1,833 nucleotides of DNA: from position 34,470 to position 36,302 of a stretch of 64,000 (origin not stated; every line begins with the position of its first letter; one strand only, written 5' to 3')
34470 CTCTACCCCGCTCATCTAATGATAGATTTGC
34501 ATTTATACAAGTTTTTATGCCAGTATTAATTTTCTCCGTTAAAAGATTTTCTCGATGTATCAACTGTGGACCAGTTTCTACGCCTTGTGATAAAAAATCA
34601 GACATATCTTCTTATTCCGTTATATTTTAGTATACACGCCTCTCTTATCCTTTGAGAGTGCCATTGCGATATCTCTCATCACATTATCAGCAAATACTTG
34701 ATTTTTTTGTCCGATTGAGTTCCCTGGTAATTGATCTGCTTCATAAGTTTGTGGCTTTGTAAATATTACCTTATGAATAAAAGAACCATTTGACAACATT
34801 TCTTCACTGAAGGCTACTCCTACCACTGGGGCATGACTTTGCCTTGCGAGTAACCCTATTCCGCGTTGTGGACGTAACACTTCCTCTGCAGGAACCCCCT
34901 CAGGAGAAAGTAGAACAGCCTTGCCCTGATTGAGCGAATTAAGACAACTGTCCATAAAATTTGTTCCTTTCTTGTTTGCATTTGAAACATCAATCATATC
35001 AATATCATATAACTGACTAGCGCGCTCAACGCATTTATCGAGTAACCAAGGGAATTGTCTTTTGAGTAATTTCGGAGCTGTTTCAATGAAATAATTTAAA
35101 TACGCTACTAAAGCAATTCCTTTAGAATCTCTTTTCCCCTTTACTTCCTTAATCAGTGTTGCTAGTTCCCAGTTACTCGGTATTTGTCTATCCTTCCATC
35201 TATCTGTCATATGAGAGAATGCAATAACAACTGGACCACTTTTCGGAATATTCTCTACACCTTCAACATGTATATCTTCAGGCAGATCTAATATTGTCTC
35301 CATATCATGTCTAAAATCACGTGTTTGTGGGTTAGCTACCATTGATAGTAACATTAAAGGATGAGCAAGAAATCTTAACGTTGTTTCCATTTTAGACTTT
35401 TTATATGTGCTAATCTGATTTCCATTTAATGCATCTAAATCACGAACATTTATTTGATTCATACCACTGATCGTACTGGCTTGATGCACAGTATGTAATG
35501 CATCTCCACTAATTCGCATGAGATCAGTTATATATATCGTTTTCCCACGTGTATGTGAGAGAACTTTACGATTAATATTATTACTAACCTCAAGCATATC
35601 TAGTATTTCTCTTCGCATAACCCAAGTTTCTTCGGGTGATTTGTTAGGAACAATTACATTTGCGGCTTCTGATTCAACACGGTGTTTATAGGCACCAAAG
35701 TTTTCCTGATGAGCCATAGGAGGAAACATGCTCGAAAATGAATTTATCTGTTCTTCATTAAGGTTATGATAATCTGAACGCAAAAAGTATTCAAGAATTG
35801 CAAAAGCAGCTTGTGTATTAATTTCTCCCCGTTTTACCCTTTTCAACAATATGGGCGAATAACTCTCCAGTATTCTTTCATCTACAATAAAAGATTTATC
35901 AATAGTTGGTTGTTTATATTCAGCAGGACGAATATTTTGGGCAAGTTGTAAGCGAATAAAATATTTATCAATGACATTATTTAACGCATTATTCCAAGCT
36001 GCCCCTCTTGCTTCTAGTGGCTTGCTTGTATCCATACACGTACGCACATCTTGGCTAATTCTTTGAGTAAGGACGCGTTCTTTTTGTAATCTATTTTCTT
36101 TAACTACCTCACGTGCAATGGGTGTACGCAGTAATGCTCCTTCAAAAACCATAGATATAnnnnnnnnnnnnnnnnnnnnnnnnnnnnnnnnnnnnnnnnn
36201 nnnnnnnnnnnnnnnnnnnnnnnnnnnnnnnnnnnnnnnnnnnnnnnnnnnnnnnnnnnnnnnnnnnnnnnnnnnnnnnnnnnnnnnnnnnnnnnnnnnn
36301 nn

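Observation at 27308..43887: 16.6-kb block of five giant or mosaic proteins with eukaryote-effector-like enzyme domains and no housekeeping assignment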

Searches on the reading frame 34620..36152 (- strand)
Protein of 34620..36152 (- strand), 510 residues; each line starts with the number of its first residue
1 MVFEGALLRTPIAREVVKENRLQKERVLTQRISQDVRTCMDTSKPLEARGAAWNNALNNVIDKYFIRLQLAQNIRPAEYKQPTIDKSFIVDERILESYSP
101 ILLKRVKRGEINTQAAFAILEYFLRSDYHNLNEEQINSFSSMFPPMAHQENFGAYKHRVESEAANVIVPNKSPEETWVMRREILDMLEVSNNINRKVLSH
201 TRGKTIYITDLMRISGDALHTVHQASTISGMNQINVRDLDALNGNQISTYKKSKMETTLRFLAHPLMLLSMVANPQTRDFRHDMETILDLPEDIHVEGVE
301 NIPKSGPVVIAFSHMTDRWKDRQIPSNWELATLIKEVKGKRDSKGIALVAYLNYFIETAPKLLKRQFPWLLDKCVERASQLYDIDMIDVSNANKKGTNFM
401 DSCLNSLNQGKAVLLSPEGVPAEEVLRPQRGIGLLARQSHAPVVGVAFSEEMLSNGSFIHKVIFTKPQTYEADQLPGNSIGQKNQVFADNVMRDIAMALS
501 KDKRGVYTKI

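Call 5: search_protein_families(library=pfam, proteins=[window:34620-36152:-], max_evalue=0.1)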
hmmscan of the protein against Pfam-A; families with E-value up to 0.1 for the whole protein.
window:34620-36152:- (510 aa): 2 families
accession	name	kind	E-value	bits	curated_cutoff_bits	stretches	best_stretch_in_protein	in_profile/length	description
PF01553.26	Acyltransferase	-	1.8e-06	28.2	23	1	387-448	69-131/132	Acyltransferase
PF10915.13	DUF2709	-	0.0029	17.4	23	1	59-155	138-231/237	Protein of unknown function (DUF2709)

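Call 9: find_encoding_contigs(protein=window:34620-36152:-, flank=10000, max_places=6)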
Protein window:34620-36152:- (510 aa): 2 contigs read that carry it; 2 places shown.
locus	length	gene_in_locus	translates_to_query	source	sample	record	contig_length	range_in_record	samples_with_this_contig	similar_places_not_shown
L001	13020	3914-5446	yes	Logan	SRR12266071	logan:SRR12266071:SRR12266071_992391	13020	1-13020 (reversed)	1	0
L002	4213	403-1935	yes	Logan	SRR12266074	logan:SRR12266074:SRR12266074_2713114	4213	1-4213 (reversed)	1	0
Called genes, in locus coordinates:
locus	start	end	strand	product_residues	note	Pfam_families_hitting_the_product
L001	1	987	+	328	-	?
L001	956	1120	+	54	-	-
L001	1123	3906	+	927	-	PF00702:Hydrolase, PF13419:HAD_2 (weak)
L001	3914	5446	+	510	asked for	PF01553:Acyltransferase (faint)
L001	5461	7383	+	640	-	-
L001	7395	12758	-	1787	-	PF01435:Peptidase_M48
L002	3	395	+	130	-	?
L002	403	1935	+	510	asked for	PF01553:Acyltransferase (faint)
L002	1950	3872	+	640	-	-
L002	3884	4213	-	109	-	?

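Call 11: search_protein_families(library=ncbifam, proteins=[window:34620-36152:-], max_evalue=0.1)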
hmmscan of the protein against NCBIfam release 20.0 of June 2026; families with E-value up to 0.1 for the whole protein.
window:34620-36152:- (510 aa): 0 families

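Call 37: find_homologous_proteins(query=window:34620-36152:-, max_evalue=0.001)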
Query window:34620-36152:- (510 aa): 11 proteins with E <= 0.001 among 8000 candidates.
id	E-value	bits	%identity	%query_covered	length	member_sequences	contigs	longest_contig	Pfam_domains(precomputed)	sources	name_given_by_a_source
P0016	0.0e+0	1137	99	100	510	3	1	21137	PF01553.27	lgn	-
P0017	1.0e-142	494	45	99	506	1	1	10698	-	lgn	-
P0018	1.5e-142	494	48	97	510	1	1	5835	PF01553.27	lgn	-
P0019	1.5e-138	480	47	96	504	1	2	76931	PF01553.27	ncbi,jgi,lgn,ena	-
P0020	1.2e-137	478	45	97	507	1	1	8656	-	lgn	-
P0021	1.3e-135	471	47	96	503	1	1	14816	-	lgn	-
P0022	5.3e-125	436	43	97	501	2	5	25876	PF01553.27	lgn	-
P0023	5.0e-121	423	44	95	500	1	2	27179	PF01553.27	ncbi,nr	ncbi:1-acyl-sn-glycerol-3-phosphate acyltransferase [Candidatus Gottesmanbacteria bacterium]|nr:1-ac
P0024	3.0e-114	400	43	97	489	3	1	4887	-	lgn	-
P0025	3.9e-108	380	38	99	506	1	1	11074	-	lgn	-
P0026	1.8e-104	368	39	97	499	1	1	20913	-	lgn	-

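Call 38: find_encoding_contigs(protein=P0019, flank=10000, max_places=2)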
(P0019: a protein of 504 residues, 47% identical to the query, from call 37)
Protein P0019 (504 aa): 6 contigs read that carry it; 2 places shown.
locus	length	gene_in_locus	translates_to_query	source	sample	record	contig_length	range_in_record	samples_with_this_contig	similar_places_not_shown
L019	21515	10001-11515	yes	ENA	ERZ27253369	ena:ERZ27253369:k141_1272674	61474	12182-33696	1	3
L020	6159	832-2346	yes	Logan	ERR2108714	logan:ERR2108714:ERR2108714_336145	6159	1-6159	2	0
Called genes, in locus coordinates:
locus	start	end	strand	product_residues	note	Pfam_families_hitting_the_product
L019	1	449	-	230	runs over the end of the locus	PF20803:PaaX_M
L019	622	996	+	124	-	PF13108:DUF3969 (faint)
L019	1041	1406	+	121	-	PF05635:23S_rRNA_IVP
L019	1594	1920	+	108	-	-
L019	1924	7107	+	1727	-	-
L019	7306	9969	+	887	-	PF00702:Hydrolase, PF13419:HAD_2, PF13242:Hydrolase_like (weak)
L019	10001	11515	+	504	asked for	PF01553:Acyltransferase (faint)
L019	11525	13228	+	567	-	-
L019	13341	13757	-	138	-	-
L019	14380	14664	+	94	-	-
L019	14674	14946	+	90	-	-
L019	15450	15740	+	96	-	-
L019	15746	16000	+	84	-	-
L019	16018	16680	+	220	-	PF00565:SNase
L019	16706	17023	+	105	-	PF04365:BrnT_toxin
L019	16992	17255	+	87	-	PF12441:CopG_antitoxin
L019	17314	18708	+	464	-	-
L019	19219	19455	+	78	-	-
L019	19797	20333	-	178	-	-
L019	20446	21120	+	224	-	-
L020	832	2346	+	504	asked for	PF01553:Acyltransferase (faint)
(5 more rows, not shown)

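Call 39: find_encoding_contigs(protein=P0023, flank=10000, max_places=2)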
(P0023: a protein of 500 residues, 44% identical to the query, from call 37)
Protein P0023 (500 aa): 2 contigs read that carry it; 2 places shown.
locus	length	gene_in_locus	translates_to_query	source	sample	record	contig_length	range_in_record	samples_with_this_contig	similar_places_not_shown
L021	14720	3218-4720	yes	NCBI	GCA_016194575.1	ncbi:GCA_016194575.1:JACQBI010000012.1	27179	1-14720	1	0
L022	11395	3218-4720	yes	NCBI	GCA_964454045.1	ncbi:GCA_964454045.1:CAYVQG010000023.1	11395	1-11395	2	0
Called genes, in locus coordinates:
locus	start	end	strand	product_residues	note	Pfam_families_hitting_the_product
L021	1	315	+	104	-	?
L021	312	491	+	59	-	-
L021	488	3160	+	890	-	PF00702:Hydrolase, PF13419:HAD_2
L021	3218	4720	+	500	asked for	PF01553:Acyltransferase (weak)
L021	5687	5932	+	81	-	PF19891:DUF6364 (weak)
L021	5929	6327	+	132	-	PF01850:PIN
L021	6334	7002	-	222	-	PF08843:AbiEii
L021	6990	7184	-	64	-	-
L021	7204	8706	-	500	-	-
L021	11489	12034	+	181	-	PF00961:LAGLIDADG_1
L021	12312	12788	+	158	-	PF00961:LAGLIDADG_1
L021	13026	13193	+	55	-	-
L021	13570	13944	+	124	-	PF05635:23S_rRNA_IVP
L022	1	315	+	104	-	?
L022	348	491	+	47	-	-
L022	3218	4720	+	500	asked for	PF01553:Acyltransferase (weak)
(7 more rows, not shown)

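Call 40: find_encoding_contigs(protein=P0026, flank=10000, max_places=2)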
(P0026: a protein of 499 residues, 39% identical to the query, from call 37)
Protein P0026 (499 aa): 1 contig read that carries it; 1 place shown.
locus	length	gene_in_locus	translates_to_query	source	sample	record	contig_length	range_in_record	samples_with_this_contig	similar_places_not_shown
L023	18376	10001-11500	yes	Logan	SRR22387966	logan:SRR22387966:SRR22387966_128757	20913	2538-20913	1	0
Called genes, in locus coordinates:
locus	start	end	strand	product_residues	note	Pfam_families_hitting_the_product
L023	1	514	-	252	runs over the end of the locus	PF13453:Zn_ribbon_TFIIB (weak)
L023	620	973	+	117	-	-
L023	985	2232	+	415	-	-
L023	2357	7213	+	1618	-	-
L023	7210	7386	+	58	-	-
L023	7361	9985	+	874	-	PF00702:Hydrolase, PF13419:HAD_2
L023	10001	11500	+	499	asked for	-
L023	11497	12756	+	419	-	PF01966:HD (faint)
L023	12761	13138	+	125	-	-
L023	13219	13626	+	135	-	-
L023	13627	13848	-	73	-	PF12728:HTH_17, PF00376:MerR, PF13411:MerR_1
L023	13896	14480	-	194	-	-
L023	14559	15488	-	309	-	-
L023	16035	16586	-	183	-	PF01797:Y1_Tnp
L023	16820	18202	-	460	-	-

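Call 50: search_solved_structures(query=A2, max_evalue=10, show_alignments=2)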
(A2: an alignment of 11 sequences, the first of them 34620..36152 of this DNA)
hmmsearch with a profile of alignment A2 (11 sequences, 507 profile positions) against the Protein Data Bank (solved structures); distinct sequences matched with E-value up to 10: 0.

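Call 86: search_protein_families(library=padloc, proteins=[window:34620-36152:-], max_evalue=0.01)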
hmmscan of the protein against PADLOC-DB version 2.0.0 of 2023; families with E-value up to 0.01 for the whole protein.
window:34620-36152:- (510 aa): 1 family
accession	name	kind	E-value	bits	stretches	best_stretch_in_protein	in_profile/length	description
PDLC03107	Specificity_I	-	0.0036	14.5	0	126-166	329-369/392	Type I specificity subunit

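Call 108: search_protein_families(library=pfam, proteins=[L019:1924-7107:+, L023:2357-7213:+, L019:11525-13228:+, L023:11497-12756:+, L021:7204-8706:-], max_evalue=0.01)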
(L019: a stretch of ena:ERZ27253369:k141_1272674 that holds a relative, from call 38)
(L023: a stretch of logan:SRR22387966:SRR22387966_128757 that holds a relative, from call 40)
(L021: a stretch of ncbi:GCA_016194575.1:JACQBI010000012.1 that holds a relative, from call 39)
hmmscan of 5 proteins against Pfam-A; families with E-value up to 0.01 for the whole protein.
L019:1924-7107:+ (1727 aa): 0 families

L023:2357-7213:+ (1618 aa): 0 families

L019:11525-13228:+ (567 aa): 2 families
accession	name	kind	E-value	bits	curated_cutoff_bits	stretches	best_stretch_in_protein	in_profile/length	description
PF01966.28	HD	-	0.00037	21.2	22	1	168-274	2-88/116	HD domain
PF24391.1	HD-CE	-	0.0082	16.3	27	0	161-265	2-106/263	HD-CE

L023:11497-12756:+ (419 aa): 1 family
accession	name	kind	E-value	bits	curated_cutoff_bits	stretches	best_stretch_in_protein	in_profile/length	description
PF01966.28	HD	-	1.6e-05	25.6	22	1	139-242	2-92/116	HD domain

L021:7204-8706:- (500 aa): 0 families

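Call 117: list_cluster_members(proteins=[P0001, P0007, window:34620-36152:-, window:32683-34605:-, window:39079-43887:-])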
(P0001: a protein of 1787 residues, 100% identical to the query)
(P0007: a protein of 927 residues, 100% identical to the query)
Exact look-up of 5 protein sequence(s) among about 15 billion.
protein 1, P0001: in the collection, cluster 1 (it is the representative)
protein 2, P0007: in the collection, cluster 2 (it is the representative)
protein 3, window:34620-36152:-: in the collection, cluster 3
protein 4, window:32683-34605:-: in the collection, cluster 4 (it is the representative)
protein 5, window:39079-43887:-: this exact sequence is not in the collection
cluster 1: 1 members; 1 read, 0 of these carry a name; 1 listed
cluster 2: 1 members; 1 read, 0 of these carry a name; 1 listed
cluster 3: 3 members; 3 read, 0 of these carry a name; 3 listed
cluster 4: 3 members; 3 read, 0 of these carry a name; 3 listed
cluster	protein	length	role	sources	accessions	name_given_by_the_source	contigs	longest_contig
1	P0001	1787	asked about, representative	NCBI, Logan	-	-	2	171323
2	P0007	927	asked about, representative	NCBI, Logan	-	-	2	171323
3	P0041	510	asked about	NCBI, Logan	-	-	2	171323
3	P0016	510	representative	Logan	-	-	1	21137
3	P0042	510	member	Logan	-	-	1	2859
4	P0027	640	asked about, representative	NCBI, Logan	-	-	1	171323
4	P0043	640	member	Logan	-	-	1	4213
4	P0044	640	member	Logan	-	-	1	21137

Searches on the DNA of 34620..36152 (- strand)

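Call 106: search_rna_families(sources=[L021, L019, L023, L015, L017], threshold=gathering)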
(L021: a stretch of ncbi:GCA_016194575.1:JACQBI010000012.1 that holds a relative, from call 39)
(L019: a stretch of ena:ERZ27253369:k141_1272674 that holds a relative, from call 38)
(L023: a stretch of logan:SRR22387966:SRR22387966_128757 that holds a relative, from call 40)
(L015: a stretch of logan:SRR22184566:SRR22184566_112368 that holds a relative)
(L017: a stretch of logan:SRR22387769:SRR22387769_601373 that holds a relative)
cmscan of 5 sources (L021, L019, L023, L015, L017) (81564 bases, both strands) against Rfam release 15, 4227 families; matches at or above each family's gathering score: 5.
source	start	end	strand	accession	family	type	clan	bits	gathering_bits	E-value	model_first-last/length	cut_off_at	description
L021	9380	14548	+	RF02541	LSU_rRNA_bacteria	Gene; rRNA;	CL00112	2046.6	50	0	1-2925/2925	no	Bacterial large subunit ribosomal RNA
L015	249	321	+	RF00005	tRNA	Gene; tRNA;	CL00001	71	29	2.1e-13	1-71/71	no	tRNA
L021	9056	9128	+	RF00005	tRNA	Gene; tRNA;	CL00001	56.8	29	1.8e-09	1-71/71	no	tRNA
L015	131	202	-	RF00005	tRNA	Gene; tRNA;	CL00001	53.2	29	1.7e-08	1-71/71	no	tRNA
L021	14639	14720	+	RF00001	5S_rRNA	Gene; rRNA;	CL00113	39.1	38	0.0002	1-81/120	3'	5S ribosomal RNA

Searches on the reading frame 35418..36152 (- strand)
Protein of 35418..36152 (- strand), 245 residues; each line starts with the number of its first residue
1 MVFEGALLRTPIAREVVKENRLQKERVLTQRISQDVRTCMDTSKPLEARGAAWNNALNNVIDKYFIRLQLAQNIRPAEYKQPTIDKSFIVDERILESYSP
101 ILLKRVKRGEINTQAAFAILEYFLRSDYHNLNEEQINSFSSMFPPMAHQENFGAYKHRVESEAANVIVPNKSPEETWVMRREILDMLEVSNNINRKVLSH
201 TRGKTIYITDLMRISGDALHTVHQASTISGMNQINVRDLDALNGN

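Call 83: find_related_loci(query=A6, collection=metagenome_contigs, flank=10000)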
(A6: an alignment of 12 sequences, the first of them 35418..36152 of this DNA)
Query A6 (245 aa) in metagenome_contigs; peptide patterns used: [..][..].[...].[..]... (x = any residue, [..] = any of these).
136 stretches matched a pattern; 6 encode a relative of the query (tblastn E <= 1e-3); 6 distinct loci.
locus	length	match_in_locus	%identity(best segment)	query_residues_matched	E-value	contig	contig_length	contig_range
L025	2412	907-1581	44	20-245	4e-64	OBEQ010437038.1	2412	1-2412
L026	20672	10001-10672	46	16-238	2e-60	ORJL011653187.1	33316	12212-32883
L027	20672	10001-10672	46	16-238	2e-60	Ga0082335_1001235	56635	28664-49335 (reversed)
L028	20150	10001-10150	48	101-145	5e-5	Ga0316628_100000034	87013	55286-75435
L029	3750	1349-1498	48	101-145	5e-5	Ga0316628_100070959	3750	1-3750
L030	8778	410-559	48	101-145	9e-5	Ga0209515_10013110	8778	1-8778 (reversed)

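Call 88: predict_structure(alignment_id=A6)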
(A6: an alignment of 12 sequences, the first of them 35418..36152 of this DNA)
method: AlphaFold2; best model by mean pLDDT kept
length: 245 residues; sequences in the alignment: 12
mean_pLDDT: 91.3   pTM: 0.86
mean pLDDT of the five models: 91.3, 90.7, 90.4, 90.4, 89.8
residues with pLDDT >= 90: 201; 70-90: 30; 50-70: 5; < 50: 9
segments of 3 or more residues with pLDDT < 50: 1-8
pLDDT, mean of each block of 10 residues (from residue 1): 44 75 94 97 95 97 95 92 92 95 96 97 89 95 94 95 92 94 97 93 93 97 96 94 76
secondary structure, 60 per line:
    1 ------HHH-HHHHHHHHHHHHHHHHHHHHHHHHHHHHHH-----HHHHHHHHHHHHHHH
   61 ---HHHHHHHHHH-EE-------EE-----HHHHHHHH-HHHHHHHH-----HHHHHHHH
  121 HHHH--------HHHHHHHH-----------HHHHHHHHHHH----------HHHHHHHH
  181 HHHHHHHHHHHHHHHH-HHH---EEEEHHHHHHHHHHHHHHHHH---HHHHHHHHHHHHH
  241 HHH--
elements in order: H11-40 H46-60 H64-73 H91-98 H100-107 H113-124 H133-140 H152-162 H173-196 E204-207 H208-224 H228-243
